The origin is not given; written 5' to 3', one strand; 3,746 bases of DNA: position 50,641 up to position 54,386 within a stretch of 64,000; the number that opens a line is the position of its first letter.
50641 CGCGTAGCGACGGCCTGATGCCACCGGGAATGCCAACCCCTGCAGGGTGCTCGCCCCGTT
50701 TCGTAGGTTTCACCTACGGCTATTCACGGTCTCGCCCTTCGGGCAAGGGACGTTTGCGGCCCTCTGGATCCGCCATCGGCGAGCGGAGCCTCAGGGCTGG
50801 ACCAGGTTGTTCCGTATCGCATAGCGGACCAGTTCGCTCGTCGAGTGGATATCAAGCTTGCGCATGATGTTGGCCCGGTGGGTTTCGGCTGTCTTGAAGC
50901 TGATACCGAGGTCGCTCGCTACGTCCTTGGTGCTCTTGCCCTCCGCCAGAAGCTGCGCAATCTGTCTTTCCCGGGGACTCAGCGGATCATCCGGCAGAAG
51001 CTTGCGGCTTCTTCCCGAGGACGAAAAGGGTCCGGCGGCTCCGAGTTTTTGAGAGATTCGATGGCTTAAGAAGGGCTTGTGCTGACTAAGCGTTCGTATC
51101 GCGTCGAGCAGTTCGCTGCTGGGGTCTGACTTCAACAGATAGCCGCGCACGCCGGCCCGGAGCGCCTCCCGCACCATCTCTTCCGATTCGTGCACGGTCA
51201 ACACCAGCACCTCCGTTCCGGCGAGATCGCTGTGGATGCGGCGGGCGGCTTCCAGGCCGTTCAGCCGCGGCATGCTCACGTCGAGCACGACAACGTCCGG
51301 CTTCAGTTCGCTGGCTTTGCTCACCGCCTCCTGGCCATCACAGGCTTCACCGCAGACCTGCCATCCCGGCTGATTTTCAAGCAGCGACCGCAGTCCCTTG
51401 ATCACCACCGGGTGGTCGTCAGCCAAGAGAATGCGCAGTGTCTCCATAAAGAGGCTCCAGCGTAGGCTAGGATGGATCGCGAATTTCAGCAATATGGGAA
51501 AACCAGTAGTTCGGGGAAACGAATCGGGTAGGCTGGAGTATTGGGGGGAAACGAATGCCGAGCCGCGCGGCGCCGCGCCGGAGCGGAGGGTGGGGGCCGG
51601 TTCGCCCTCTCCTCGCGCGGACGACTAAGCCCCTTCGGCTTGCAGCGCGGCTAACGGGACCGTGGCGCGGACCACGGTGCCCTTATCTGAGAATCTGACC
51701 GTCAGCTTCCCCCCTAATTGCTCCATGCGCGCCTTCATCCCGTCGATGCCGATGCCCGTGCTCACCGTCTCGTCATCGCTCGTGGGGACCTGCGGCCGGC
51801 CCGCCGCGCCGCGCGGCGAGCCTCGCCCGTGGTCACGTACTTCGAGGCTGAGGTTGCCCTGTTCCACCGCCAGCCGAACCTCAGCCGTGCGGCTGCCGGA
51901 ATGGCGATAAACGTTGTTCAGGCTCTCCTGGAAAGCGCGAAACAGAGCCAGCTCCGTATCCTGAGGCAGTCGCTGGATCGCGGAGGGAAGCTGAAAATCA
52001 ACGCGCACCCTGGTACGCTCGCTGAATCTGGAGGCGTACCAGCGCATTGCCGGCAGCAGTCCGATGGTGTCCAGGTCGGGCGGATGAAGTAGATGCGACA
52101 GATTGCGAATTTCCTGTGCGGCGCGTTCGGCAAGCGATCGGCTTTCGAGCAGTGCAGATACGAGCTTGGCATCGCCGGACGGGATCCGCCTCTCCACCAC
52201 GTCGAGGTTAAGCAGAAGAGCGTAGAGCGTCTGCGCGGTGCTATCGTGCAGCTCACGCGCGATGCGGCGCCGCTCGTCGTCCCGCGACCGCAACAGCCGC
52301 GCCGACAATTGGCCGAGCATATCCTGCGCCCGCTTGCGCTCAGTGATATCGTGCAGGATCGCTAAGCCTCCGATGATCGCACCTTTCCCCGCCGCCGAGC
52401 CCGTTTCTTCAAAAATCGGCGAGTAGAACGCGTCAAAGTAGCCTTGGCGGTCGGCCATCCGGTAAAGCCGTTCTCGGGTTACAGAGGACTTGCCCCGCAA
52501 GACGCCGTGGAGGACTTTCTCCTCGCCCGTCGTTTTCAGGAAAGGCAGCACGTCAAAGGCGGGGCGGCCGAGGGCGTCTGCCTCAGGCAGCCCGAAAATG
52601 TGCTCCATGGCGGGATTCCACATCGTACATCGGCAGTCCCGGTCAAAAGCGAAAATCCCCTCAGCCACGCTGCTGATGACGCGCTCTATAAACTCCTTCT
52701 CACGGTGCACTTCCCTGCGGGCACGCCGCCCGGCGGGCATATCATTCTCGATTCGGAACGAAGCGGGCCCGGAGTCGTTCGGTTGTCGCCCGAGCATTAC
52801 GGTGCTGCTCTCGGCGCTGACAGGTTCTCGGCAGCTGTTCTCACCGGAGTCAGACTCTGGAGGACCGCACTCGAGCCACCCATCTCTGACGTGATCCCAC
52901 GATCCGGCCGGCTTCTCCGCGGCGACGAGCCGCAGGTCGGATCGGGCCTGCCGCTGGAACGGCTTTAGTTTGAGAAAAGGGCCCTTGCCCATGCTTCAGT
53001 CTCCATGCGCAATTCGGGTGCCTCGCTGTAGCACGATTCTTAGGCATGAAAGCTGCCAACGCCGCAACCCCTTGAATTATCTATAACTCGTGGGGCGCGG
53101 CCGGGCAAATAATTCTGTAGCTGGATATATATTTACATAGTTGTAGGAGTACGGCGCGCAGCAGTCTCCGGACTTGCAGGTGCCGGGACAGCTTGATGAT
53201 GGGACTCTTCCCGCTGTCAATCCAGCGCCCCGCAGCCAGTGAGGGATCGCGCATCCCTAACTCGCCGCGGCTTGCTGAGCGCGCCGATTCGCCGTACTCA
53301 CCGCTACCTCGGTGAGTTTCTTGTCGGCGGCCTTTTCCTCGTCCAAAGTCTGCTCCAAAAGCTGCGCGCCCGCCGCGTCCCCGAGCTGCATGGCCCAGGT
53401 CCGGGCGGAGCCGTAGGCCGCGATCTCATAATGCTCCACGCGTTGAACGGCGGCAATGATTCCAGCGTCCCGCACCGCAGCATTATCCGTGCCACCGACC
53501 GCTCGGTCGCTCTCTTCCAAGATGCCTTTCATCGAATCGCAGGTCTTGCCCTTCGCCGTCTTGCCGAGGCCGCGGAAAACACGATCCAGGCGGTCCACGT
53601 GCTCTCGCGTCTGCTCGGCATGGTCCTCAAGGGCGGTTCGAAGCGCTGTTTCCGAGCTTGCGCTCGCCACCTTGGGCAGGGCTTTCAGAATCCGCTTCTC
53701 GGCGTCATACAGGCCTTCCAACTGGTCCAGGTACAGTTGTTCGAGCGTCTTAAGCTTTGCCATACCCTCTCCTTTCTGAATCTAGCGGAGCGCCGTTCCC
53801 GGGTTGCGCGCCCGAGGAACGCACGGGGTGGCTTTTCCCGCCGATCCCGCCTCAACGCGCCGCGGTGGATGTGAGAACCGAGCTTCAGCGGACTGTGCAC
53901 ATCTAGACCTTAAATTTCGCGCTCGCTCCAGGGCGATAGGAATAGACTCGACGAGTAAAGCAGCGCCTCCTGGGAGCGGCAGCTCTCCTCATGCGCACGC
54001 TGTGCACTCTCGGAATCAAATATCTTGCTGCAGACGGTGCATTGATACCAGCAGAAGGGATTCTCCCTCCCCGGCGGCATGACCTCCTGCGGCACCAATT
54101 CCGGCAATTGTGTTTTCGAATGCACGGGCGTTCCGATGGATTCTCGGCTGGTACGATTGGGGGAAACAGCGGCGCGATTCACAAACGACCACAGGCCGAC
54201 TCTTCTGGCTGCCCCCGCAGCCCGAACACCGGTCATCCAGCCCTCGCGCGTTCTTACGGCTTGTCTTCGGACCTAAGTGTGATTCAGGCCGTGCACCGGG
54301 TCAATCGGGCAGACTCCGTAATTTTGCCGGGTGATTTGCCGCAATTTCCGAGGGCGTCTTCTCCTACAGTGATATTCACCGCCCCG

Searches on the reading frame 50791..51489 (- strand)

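Call 13: search_protein_families(library=pfam, proteins=[window:50791-51489:-], max_evalue=0.001)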
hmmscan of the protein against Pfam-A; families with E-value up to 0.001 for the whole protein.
window:50791-51489:- (232 aa): 4 families
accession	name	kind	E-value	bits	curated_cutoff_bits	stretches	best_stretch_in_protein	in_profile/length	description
PF00072.30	Response_reg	-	9.6e-28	97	30.2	1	20-132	1-111/111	Response regulator receiver domain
PF00196.25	GerE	-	1.8e-20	72.7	23.5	1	168-224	1-57/57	Bacterial regulatory proteins, luxR family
PF13384.12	HTH_23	-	0.0009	19.4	24.6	0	175-201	8-34/50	Homeodomain-like domain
PF08281.18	Sigma70_r4_2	-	0.0009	19.3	25.7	0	170-212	11-54/54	Sigma-70, region 4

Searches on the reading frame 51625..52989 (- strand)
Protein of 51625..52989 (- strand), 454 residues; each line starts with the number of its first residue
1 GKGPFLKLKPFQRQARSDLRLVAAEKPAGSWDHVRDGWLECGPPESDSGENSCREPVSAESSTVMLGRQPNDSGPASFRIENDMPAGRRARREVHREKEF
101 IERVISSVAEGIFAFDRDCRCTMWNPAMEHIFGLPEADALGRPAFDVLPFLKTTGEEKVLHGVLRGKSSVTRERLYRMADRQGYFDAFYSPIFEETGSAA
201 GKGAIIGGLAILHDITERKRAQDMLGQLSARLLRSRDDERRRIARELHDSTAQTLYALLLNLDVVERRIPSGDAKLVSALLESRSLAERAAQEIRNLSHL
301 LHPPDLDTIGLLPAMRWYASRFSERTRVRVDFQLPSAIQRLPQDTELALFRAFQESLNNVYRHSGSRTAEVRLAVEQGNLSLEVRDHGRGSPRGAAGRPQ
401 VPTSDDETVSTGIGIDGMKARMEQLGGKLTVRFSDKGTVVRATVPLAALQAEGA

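Call 13: search_protein_families(library=pfam, proteins=[window:51625-52989:-], max_evalue=0.001)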
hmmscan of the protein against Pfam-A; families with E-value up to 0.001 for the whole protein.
window:51625-52989:- (454 aa): 8 families
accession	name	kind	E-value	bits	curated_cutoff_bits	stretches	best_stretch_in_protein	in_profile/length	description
PF07730.19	HisKA_3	-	3.4e-15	56.8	24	1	239-306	1-68/68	Histidine kinase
PF08448.16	PAS_4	-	2.9e-13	50.4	23.1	1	107-220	3-110/110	PAS fold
PF02518.31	HATPase_c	-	8.9e-13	49.1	26.4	1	346-447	3-110/111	Histidine kinase-, DNA gyrase B-, and HSP90-like ATPase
PF00989.32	PAS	-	1.1e-10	41.9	22.6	1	100-165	2-67/113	PAS fold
PF13188.13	PAS_8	-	3.2e-08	33.6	21.8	1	99-155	1-57/65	PAS domain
PF13581.12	HATPase_c_2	-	1.8e-06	28.4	27.4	1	340-443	23-126/127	Histidine kinase-like ATPase domain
PF12860.13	PAS_7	-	3e-06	27.8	27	1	106-180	2-72/115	PAS fold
PF13426.13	PAS_9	-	0.00014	22.5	27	1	112-217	4-103/103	PAS domain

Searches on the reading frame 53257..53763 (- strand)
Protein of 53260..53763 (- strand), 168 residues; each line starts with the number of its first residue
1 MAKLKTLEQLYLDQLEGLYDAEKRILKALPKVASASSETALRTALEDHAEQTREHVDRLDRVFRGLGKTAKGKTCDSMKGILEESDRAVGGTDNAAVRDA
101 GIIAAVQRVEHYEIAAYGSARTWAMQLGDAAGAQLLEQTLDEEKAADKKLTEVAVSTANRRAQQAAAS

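Call 3: search_protein_families(library=pfam, proteins=[window:53260-53763:-], max_evalue=1)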
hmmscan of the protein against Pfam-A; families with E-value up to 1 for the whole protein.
seq(168 aa): 3 families
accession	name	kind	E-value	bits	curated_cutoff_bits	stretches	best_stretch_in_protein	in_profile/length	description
PF05974.18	DUF892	-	5.7e-52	176.4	23.7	1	6-162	1-158/159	Domain of unknown function (DUF892)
PF09537.16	DUF2383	-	0.00084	19.9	30.8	1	15-120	6-108/111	Domain of unknown function (DUF2383)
PF08545.16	ACP_syn_III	-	0.049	14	24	1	120-144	45-68/80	3-Oxoacyl-[acyl-carrier-protein (ACP)] synthase III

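Call 77: search_protein_families(library=ncbifam, proteins=[window:53257-53760:-], max_evalue=0.00001)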
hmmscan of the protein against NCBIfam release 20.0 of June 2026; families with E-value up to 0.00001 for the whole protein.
window:53257-53760:- (167 aa): 0 families

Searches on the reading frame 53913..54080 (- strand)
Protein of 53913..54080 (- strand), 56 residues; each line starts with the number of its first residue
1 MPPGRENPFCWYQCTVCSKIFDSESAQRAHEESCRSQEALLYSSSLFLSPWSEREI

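Call 76: predict_structure(alignment_id=A6)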
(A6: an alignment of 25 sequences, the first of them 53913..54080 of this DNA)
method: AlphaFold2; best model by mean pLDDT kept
length: 56 residues; sequences in the alignment: 25
mean_pLDDT: 68.5   pTM: 0.42
mean pLDDT of the five models: 68.5, 67.6, 67.5, 66.6, 65.1
residues with pLDDT >= 90: 0; 70-90: 27; 50-70: 23; < 50: 6
segments of 3 or more residues with pLDDT < 50: 47-50
pLDDT, mean of each block of 10 residues (from residue 1): 54 83 87 76 51 56
secondary structure, 60 per line:
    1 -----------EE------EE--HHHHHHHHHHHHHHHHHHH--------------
elements in order: H24-42

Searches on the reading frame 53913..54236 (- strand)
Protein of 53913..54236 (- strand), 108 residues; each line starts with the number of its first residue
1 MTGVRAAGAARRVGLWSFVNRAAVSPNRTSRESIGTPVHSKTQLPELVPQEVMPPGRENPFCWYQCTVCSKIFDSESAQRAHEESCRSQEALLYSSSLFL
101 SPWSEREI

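Call 3: search_protein_families(library=pfam, proteins=[window:53913-54236:-], max_evalue=1)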
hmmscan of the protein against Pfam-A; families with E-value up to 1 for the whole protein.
seq(108 aa): 4 families
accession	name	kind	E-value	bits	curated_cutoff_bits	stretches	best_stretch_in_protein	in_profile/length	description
PF23447.1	DUF7128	-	4.9e-06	26.8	25.7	1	62-90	11-39/44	Domain of unknown function (DUF7128)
PF12171.14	zf-C2H2_jaz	-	0.00088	19.8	22.6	1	66-85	4-23/27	Zinc-finger double-stranded RNA-binding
PF13894.12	zf-C2H2_4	-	0.015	16.4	27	1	64-85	1-22/24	C2H2-type zinc finger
PF00096.32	zf-C2H2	-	0.023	15.6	25.2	1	64-83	1-20/23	Zinc finger, C2H2 type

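Call 17: find_homologous_proteins(query=window:53913-54236:-, max_evalue=1)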
Query window:53913-54236:- (108 aa): 1 proteins with E <= 1 among 8 candidates.
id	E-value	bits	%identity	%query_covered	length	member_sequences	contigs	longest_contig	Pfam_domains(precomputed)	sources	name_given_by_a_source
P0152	6.9e-67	240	100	100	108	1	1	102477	PF23447.2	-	-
